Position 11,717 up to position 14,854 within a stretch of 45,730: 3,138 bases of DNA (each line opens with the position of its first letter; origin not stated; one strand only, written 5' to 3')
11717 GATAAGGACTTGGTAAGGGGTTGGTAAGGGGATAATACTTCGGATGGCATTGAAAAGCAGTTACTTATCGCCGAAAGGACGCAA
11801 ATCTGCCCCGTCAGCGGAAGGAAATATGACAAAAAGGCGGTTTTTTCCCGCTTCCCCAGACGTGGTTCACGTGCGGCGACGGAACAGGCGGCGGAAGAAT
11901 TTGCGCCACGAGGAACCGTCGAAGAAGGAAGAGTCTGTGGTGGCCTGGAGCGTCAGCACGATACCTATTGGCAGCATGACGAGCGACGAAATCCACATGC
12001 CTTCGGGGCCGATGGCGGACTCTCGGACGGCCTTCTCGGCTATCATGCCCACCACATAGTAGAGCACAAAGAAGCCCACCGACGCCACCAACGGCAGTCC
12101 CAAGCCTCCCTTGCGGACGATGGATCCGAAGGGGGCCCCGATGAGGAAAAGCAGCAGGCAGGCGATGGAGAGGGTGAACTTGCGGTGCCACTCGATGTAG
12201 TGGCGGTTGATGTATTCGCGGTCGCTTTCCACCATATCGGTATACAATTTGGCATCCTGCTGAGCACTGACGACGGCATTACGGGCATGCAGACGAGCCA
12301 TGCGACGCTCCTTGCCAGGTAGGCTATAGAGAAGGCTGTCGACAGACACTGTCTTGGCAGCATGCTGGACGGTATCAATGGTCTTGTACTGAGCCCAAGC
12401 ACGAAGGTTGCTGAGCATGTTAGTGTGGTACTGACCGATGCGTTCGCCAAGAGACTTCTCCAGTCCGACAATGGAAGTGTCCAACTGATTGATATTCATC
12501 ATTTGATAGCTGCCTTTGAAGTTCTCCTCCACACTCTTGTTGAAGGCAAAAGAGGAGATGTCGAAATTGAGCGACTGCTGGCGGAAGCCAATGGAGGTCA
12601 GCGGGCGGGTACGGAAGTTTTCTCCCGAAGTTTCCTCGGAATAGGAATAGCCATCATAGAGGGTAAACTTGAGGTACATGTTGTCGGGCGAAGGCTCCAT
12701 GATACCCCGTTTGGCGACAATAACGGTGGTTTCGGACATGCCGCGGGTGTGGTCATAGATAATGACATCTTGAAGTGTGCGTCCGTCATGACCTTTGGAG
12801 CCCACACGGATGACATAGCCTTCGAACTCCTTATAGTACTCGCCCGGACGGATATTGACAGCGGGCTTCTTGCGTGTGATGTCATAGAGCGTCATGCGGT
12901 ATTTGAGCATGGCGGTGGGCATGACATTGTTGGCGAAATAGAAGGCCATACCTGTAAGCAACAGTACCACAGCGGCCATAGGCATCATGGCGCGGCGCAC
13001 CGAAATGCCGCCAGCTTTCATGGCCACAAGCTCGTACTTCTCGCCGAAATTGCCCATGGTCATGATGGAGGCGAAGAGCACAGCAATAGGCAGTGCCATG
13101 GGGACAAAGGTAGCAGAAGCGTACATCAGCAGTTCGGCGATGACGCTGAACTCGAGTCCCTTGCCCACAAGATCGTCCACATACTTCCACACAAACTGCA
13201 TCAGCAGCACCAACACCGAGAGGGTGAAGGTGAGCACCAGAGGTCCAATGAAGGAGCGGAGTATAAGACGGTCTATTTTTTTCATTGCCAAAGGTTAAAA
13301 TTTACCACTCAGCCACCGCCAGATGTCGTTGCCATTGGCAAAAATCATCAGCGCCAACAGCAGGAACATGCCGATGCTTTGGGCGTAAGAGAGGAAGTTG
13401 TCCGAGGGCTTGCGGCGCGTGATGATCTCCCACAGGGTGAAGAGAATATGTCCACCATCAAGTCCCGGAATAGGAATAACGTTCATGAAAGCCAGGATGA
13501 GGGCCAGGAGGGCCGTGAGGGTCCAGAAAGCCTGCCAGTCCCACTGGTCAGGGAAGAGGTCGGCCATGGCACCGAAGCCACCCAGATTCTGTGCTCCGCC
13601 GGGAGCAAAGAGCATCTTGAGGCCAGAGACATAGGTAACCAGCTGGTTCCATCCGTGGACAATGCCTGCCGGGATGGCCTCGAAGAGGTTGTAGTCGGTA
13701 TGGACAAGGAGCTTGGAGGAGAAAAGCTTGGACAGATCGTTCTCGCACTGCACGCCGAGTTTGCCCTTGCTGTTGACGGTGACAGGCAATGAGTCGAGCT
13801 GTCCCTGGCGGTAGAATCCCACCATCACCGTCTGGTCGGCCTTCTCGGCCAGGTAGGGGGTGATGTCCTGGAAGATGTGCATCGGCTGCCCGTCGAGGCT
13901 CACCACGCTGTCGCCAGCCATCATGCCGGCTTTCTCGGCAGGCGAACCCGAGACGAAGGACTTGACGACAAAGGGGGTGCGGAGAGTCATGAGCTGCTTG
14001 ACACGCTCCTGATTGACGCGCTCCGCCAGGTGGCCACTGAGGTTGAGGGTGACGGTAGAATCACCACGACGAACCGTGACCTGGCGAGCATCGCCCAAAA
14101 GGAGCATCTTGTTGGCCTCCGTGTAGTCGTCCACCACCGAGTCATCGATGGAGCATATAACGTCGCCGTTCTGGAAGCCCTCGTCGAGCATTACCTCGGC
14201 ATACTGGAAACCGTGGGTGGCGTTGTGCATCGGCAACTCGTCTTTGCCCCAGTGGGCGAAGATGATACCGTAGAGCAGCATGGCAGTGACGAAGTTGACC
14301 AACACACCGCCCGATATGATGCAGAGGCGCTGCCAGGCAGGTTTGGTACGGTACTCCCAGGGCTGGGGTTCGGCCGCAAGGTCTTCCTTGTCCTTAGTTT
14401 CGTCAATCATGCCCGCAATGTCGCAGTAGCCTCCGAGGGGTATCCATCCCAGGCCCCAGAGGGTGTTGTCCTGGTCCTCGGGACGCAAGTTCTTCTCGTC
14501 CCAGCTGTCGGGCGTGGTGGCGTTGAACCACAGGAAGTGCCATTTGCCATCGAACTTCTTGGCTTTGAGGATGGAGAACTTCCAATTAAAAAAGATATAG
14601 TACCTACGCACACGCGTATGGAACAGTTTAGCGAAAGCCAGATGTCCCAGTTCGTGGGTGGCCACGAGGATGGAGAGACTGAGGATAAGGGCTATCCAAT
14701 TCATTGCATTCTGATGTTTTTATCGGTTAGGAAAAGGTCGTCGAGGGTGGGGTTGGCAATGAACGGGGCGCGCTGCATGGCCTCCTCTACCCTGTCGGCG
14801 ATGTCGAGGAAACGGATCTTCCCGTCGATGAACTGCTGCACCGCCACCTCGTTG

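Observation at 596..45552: Family overview: about 35-nt modules of five degenerate heptamers, almost C-free on one strand, scattered through the window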

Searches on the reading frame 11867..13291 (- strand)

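Call 6: search_protein_families(library=pfam, proteins=[window:11867-13291:-])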
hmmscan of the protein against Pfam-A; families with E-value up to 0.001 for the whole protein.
window:11867-13291:- (474 aa): 1 family
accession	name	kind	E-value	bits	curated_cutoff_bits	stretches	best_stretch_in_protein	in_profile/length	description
PF03739.19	LptF_LptG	-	2.8e-69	234.3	27.9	1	8-447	1-351/353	Lipopolysaccharide export system permease LptF/LptG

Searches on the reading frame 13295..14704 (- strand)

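Call 6: search_protein_families(library=pfam, proteins=[window:13295-14704:-])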
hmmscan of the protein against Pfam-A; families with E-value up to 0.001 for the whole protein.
window:13295-14704:- (469 aa): 5 families
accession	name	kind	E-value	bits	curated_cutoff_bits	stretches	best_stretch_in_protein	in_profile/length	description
PF02163.28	Peptidase_M50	-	4.5e-42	144.3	27.2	2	78-452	44-221/221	Peptidase family M50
PF13180.12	PDZ_2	-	7.5e-14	52.2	27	2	246-310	15-80/80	PDZ domain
PF17820.7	PDZ_6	-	1.2e-11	44.6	27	1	246-297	1-52/54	PDZ domain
PF14685.13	PDZ_Tricorn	-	1.2e-07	32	25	1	254-304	31-82/88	Tricorn protease PDZ domain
PF00595.29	PDZ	-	1.3e-05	26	23.2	0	237-276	23-58/81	PDZ domain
